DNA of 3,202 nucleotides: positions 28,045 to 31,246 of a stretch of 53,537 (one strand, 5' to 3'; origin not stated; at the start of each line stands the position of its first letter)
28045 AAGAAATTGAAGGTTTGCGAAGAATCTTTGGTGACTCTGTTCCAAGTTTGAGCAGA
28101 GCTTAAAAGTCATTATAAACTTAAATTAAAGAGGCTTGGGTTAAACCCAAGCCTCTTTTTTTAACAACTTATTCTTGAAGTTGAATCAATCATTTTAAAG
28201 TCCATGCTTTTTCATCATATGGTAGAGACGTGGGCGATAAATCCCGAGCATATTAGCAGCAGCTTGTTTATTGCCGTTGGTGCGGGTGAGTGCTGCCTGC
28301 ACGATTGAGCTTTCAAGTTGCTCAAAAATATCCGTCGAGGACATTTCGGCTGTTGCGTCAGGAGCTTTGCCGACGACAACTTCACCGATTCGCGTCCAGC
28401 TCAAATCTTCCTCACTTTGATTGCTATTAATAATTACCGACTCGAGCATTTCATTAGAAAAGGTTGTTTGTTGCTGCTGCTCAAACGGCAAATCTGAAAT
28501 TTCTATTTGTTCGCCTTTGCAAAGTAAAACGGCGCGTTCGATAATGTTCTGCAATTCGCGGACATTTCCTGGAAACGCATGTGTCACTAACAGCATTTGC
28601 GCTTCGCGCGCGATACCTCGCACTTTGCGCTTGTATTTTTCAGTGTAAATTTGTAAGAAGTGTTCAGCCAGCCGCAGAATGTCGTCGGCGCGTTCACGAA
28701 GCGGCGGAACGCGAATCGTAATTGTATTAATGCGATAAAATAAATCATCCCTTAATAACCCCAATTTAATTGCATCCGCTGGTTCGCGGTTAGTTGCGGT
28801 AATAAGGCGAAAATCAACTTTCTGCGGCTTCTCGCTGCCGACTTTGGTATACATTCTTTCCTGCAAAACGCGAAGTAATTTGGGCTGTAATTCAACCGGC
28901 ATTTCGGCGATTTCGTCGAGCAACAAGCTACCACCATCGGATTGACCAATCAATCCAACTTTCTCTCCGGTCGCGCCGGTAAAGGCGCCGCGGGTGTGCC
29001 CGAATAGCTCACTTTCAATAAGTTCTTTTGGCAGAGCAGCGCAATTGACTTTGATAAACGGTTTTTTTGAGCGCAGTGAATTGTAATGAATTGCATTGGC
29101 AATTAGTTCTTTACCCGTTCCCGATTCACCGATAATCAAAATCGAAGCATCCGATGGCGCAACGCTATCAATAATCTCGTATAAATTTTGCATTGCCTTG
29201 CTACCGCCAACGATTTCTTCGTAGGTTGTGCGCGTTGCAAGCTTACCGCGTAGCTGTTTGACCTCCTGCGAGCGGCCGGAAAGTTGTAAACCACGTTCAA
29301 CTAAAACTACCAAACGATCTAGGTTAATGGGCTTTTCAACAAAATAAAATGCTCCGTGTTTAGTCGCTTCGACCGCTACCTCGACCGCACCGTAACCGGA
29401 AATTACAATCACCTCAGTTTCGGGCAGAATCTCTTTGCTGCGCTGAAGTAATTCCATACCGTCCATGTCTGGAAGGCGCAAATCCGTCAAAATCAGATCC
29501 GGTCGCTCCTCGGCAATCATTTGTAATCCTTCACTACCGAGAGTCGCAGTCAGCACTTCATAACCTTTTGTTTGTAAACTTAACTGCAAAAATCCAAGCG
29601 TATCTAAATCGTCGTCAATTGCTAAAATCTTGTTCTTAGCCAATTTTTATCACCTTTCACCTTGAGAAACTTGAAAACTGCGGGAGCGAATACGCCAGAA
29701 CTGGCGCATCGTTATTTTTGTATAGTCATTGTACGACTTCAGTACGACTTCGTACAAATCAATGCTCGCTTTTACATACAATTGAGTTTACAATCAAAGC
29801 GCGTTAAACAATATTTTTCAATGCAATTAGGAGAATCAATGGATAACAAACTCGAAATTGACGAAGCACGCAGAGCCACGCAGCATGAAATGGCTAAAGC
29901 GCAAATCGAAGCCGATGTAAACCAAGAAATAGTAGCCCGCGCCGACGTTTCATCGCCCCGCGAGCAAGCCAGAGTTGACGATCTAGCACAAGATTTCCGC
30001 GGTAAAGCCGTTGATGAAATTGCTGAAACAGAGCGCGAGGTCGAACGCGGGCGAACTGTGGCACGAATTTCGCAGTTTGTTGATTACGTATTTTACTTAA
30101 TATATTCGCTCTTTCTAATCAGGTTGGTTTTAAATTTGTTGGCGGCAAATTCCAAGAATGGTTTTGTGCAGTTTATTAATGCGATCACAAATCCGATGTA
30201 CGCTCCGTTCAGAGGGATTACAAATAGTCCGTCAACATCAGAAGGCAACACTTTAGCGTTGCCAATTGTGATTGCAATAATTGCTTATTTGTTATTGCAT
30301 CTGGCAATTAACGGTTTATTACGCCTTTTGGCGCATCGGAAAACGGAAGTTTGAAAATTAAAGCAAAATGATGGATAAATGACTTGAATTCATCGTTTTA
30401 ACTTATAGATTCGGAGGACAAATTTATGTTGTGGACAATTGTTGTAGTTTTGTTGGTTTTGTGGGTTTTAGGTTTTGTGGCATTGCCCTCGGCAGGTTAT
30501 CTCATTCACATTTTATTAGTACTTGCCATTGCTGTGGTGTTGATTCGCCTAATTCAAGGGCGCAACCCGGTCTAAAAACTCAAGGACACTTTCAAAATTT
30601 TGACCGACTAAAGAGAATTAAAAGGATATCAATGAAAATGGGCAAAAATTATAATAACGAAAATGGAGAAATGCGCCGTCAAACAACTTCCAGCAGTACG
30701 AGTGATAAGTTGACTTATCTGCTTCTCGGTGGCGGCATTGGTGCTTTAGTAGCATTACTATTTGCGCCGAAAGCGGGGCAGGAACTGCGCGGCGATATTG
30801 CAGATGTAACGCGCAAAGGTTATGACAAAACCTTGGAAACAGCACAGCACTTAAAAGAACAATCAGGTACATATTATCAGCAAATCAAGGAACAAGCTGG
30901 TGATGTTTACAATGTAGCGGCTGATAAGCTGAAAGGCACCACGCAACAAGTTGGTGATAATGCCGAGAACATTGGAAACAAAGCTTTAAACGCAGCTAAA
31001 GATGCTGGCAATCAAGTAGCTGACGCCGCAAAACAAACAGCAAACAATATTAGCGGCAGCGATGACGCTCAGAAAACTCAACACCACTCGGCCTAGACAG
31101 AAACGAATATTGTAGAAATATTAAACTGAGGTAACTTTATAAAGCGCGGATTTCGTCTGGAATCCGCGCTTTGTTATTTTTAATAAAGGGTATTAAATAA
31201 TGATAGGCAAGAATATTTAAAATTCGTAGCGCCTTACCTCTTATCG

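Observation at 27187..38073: Sigma-54 promoters wired to a general-stress-type gene island next to an orphan NtrC-type activator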

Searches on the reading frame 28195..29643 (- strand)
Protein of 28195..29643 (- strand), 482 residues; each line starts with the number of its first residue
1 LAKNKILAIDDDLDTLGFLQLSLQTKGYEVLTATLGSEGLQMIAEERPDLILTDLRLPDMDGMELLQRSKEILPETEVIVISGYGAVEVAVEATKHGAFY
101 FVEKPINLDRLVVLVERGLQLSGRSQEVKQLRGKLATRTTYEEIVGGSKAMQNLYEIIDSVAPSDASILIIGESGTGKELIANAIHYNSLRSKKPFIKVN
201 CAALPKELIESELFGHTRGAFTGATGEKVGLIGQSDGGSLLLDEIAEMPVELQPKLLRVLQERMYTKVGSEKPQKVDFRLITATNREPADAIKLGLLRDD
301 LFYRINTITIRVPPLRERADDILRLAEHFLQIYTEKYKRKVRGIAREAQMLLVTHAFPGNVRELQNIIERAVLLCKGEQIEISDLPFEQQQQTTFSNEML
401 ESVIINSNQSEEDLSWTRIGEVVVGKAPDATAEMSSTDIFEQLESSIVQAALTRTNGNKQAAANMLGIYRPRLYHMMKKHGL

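Call 5: search_protein_families(library=pfam, proteins=[window:28195-29643:-], max_evalue=0.01)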
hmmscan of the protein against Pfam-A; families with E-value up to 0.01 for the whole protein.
window:28195-29643:- (482 aa): 11 families
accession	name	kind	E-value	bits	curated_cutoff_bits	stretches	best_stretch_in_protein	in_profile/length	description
PF00158.32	Sigma54_activat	-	8.5e-67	224.5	20.2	1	144-310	1-167/168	Sigma-54 interaction domain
PF25601.1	AAA_lid_14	-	2e-26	92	27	1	316-396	1-81/87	AAA+ ATPase lid domain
PF00072.30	Response_reg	-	2.1e-25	89.5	30.2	1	6-115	1-110/111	Response regulator receiver domain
PF14532.12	Sigma54_activ_2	-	9e-20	71.8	25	1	145-315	1-138/138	Sigma-54 interaction domain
PF02954.25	HTH_8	-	8.2e-09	35.5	22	1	440-479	2-41/42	Bacterial regulatory protein, Fis family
PF07728.20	AAA_5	-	3.2e-07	30.9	22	1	168-288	2-125/139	AAA domain (dynein-related subfamily)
PF00004.35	AAA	-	1.4e-05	25.9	21.2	1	168-305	1-126/131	ATPase family associated with various cellular activities (AAA)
PF07724.20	AAA_2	-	0.0028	18.1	27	1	166-280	4-116/166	AAA domain (Cdc48 subfamily)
PF13191.12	AAA_16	-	0.0073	17.3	32.6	0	151-204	9-63/167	AAA ATPase domain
PF07726.17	AAA_3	-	0.0073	16.6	27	0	168-285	2-111/131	ATPase family associated with various cellular activities (AAA)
PF01078.27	Mg_chelatase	-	0.009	15.9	20.3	0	162-186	19-43/207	Magnesium chelatase, subunit ChlI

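Call 9: find_related_loci(query=window:28195-29643:-, collection=genome_contigs, flank=10000)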
Query window:28195-29643:- (482 aa) in genome_contigs; peptide patterns used: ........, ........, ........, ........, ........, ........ (x = any residue, [..] = any of these).
599 stretches matched a pattern (row limit reached: there are more); 562 encode a relative of the query (tblastn E <= 1e-3); the best 80 are kept; 80 distinct loci.
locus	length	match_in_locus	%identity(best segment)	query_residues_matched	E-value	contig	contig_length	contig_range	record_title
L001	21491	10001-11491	68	1-477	0e+0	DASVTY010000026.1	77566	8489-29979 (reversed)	MAG TPA_asm: Pyrinomonadaceae bacterium isolate SMAG_U3303 k141_188411, whole genome shotgun sequence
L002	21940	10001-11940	56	1-482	0e+0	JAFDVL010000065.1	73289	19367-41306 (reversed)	MAG: Acidobacteria bacterium isolate SZAS-15 ACID-KAN-5__65__length-73289, whole genome shotgun sequence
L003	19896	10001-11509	55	4-482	0e+0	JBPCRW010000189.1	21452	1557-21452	MAG: Pyrinomonadaceae bacterium isolate TH_ant_mag_244 k127_6162085, whole genome shotgun sequence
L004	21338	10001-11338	57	5-480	2e-171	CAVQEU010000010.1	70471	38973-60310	MAG: uncultured Acidobacteriota bacterium isolate MFD09206.bin.1.160 genome assembly, contig: contig_36359, whole genome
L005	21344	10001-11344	56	3-480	4e-171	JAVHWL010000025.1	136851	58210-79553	MAG: Acidobacteriota bacterium isolate BP_24 scaffold_554250, whole genome shotgun sequence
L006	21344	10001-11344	56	3-480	2e-170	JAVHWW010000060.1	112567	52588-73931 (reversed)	MAG: Acidobacteriota bacterium isolate BP_25 scaffold_1701712, whole genome shotgun sequence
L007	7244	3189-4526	56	5-480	2e-170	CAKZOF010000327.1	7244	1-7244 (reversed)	MAG TPA_asm: uncultured Pyrinomonas sp. isolate SRR5214706_bin.126_CONCOCT_v1.1_MAG genome assembly, contig: ERZ1744544.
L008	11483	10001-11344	58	5-482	5e-170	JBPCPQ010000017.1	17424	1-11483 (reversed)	MAG: Pyrinomonadaceae bacterium isolate TH_ant_mag_186 S1Ck127_2190358_flag_0_multi_10.9942_len_17424, whole genome shot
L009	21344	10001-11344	55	5-482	2e-169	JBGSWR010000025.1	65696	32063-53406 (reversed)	MAG: Pyrinomonadaceae bacterium isolate JTS-RE45 k141_2695296, whole genome shotgun sequence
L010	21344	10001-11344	56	5-482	6e-169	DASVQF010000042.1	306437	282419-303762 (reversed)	MAG TPA_asm: Pyrinomonadaceae bacterium isolate SMAG_U3200 k141_517923, whole genome shotgun sequence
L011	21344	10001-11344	56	5-482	9e-169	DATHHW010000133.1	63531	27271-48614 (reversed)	MAG TPA_asm: Pyrinomonadaceae bacterium isolate SMAG_U12510 k141_62045, whole genome shotgun sequence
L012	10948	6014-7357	56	5-482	1e-168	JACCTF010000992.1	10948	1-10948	MAG: Pyrinomonadaceae bacterium isolate MGR_bin67 SD2897-2912_k127_4106949, whole genome shotgun sequence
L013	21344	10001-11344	55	5-482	1e-168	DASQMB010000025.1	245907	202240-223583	MAG TPA_asm: Pyrinomonadaceae bacterium isolate SMAG_U10737 k141_578223, whole genome shotgun sequence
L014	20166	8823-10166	55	5-482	3e-168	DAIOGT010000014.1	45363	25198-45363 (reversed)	MAG TPA_asm: Pyrinomonadaceae bacterium isolate CTOTU27637 NODE_172_length_45363_cov_18.989869, whole genome shotgun seq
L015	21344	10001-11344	55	5-482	4e-168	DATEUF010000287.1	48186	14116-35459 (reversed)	MAG TPA_asm: Pyrinomonadaceae bacterium isolate SMAG_U8334 k141_2284123, whole genome shotgun sequence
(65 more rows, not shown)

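Call 32: search_protein_families(library=pfam, proteins=[L003:11951-13780:+, L003:9373-9828:+], max_evalue=0.05)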
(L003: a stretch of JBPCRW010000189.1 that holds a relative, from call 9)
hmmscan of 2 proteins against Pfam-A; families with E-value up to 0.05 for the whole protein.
L003:11951-13780:+ (609 aa): 5 families
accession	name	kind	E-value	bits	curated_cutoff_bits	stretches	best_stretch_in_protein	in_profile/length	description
PF03924.19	CHASE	-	5.8e-41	140.8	25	1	85-272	3-184/189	CHASE domain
PF02518.31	HATPase_c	-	7.4e-29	100.9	26.4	1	495-607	1-110/111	Histidine kinase-, DNA gyrase B-, and HSP90-like ATPase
PF00512.31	HisKA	-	3.1e-15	56.4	26.9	1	384-446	2-63/66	His Kinase A (phospho-acceptor) domain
PF13581.12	HATPase_c_2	-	0.013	15.9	27.4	1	507-582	39-111/127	Histidine kinase-like ATPase domain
PF13589.12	HATPase_c_3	-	0.03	14.8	25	0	524-575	25-79/137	Histidine kinase-, DNA gyrase B-, and HSP90-like ATPase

L003:9373-9828:+ (151 aa): 3 families
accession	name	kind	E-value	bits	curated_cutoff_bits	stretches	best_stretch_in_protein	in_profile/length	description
PF18688.6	DUF5638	-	0.006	17.4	39.8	1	57-131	27-98/104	Family of unknown function (DUF5638)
PF01442.23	Apolipoprotein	-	0.014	15.6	90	1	9-88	87-163/190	Apolipoprotein A1/A4/E domain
PF06911.18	Senescence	-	0.017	15.5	24.6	1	4-97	28-120/184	Senescence domain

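Call 46: search_protein_families(library=ncbifam, proteins=[window:28195-29643:-], max_evalue=0.001)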
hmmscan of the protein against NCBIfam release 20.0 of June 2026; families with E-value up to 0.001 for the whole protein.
window:28195-29643:- (482 aa): 111 families (the best 25 are shown)
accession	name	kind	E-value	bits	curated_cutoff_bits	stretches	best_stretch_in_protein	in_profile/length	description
NF008469.0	PRK11361.1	equivalog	1.9e-131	439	714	1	2-480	3-454/461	acetoacetate metabolism transcriptional regulator AtoC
TIGR01818.1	ntrC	equivalog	2.3e-127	425.6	558.6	1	6-478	1-461/463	nitrogen regulation protein NR(I)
TIGR02915.1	PEP_resp_reg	equivalog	5e-121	404.6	502.6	2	6-398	1-395/445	PEP-CTERM-box response regulator transcription factor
NF041946.1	LuxO_transreg_Vib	equivalog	7.4e-118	394.3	800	1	23-478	16-458/463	quorum-sensing sigma-54 dependent transcriptional regulator LuxO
NF007689.0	PRK10365.1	equivalog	5.4e-108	361.6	760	1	4-388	6-385/441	sigma-54-dependent response regulator transcription factor ZraR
NF008176.1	PRK10923.1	equivalog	2.5e-107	359.4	620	1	1-481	1-467/469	nitrogen regulation protein NR(I)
NF011695.0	PRK15115.1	equivalog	8.9e-107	357.6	763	1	4-379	7-372/445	two-component system response regulator GlrR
NF051870.1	NAssimRespRegNtrX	equivalog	4.2e-105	352.2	600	1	5-405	3-402/452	nitrogen assimilation response regulator NtrX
TIGR01817.1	nifA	equivalog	4.8e-98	329.2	528.85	1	132-469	181-516/534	nif-specific transcriptional activator NifA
NF049963.1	RespRegFlgRCampy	domain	8.2e-97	324.8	750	1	8-403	5-395/429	fla regulon two-component system response regulator FlgR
NF050807.1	TransRegFlbDCaul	equivalog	4.9e-95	319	750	1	142-469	118-427/454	sigma-54-dependent transcriptional regulator FlbD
NF041552.1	TF_PrdR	equivalog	9.2e-95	318.1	795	1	136-480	261-576/577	sigma-54 dependent transcriptional regulator PrdR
NF003451.0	PRK05022.1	equivalog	1.5e-94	317.5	476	1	124-481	171-509/512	nitric oxide reductase transcriptional regulator NorR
NF038308.1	RNA_repair_RtcR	equivalog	1.9e-93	314.1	650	1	88-474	124-505/530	RNA repair transcriptional activator RtcR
TIGR02974.1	phageshock_pspF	equivalog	2.4e-83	280.1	443.55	1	144-480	1-336/336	phage shock protein operon transcriptional activator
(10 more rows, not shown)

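Call 81: search_solved_structures(query=window:28195-29643:-, max_evalue=1e-40)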
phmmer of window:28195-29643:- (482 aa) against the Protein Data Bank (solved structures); distinct sequences matched with E-value up to 1e-40: 35.
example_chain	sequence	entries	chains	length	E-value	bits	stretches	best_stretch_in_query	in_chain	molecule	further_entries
4l4u_A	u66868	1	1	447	1.5e-95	324.1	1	5-385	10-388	Transcriptional regulator (NtrC family)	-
1ny5_A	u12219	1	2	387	1.2e-93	317.8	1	6-385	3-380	transcriptional regulator (NtrC family)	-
5ep0_A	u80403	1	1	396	2.4e-93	316.8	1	3-386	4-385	Putative repressor protein luxO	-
3dzd_A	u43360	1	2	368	7.3e-82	279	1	5-380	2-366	Transcriptional regulator (NtrC family)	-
5m7n_A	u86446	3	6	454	4e-77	263.3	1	5-379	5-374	Nitrogen assimilation regulatory protein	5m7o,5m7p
1ojl_A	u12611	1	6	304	1.2e-75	258.5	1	144-388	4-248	TRANSCRIPTIONAL REGULATORY PROTEIN ZRAR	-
8p53_C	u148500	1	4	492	2.1e-73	251.1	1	4-482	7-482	Transcriptional regulator FleQ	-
5exx_A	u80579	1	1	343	6.7e-70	239.5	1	141-479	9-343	Transcriptional regulator FleQ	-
8pb9_D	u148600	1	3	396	1.1e-69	238.8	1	4-386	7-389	Transcriptional regulator FleQ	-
9qq6_C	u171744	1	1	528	1.6e-69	238.3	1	110-376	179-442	Nif-specific regulatory protein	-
6jdi_A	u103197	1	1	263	3.1e-68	234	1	140-387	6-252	Nitrogen assimilation regulatory protein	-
1ny6_A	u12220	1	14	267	1.5e-67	231.8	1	141-385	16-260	transcriptional regulator (NtrC family)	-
4ly6_A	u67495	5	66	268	1.5e-67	231.8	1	141-385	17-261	Transcriptional regulator (NtrC family)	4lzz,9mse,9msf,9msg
6j7e_A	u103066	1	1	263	1.5e-67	231.8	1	140-387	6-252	Nitrogen assimilation regulatory protein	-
7ejw_C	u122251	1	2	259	1.6e-67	231.7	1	140-386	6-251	Transcriptional regulator FleQ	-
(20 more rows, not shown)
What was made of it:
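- Closest known: NtrC1 / NtrC4 of Aquifex aeolicus and the generic NtrC-type response-regulator activators. Same: Best PDB matches are 4L4U, 1NY5, 5EP0 and 3DZD at E 1e-82 to 1e-95 (call 81).
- The closest solved relatives are Aquifex NtrC1 and NtrC4 and LuxO (call 81).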

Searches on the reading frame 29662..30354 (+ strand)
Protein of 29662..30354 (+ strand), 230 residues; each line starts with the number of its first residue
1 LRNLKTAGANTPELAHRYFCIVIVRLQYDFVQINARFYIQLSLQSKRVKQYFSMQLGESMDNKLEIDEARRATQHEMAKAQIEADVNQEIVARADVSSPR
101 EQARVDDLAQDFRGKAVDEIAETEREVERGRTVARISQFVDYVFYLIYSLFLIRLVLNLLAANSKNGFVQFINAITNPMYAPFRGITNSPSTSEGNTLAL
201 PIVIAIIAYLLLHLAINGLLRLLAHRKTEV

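Call 5: search_protein_families(library=pfam, proteins=[window:29662-30354:+], max_evalue=0.01)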
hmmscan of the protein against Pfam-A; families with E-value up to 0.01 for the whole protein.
window:29662-30354:+ (230 aa): 1 family
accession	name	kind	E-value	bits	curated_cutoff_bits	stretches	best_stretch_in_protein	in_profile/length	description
PF02325.22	YGGT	-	7.1e-07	30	27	1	142-211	2-65/70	YGGT family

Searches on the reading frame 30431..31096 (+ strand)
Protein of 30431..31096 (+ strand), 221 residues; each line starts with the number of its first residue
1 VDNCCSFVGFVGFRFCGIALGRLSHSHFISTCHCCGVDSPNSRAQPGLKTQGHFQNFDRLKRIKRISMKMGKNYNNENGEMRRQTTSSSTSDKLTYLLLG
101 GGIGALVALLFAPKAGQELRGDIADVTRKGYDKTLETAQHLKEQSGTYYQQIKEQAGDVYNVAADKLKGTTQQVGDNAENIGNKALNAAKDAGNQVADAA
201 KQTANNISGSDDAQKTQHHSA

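Call 5: search_protein_families(library=pfam, proteins=[window:30431-31096:+], max_evalue=0.01)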
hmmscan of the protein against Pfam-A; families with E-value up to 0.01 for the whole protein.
window:30431-31096:+ (221 aa): 2 families
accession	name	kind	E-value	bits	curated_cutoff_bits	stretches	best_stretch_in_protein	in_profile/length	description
PF12732.12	YtxH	-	2e-17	63.8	37.5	1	96-159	3-66/71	YtxH-like protein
PF01442.23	Apolipoprotein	-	0.0052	17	90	1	116-213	90-180/190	Apolipoprotein A1/A4/E domain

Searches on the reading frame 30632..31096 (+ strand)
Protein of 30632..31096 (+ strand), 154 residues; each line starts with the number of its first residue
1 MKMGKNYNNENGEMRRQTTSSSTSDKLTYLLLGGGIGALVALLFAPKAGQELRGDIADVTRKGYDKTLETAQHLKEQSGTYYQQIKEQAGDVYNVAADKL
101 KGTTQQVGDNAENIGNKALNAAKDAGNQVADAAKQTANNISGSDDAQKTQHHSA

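Call 46: search_protein_families(library=ncbifam, proteins=[window:30632-31096:+], max_evalue=0.001)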
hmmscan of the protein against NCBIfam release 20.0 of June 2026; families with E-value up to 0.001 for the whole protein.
window:30632-31096:+ (154 aa): 1 family
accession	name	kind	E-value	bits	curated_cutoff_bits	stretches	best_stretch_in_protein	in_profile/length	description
NF041669.1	GvpT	domain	0.0001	22.8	80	1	30-106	5-79/123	GvpT/GvpP family gas vesicle accessory protein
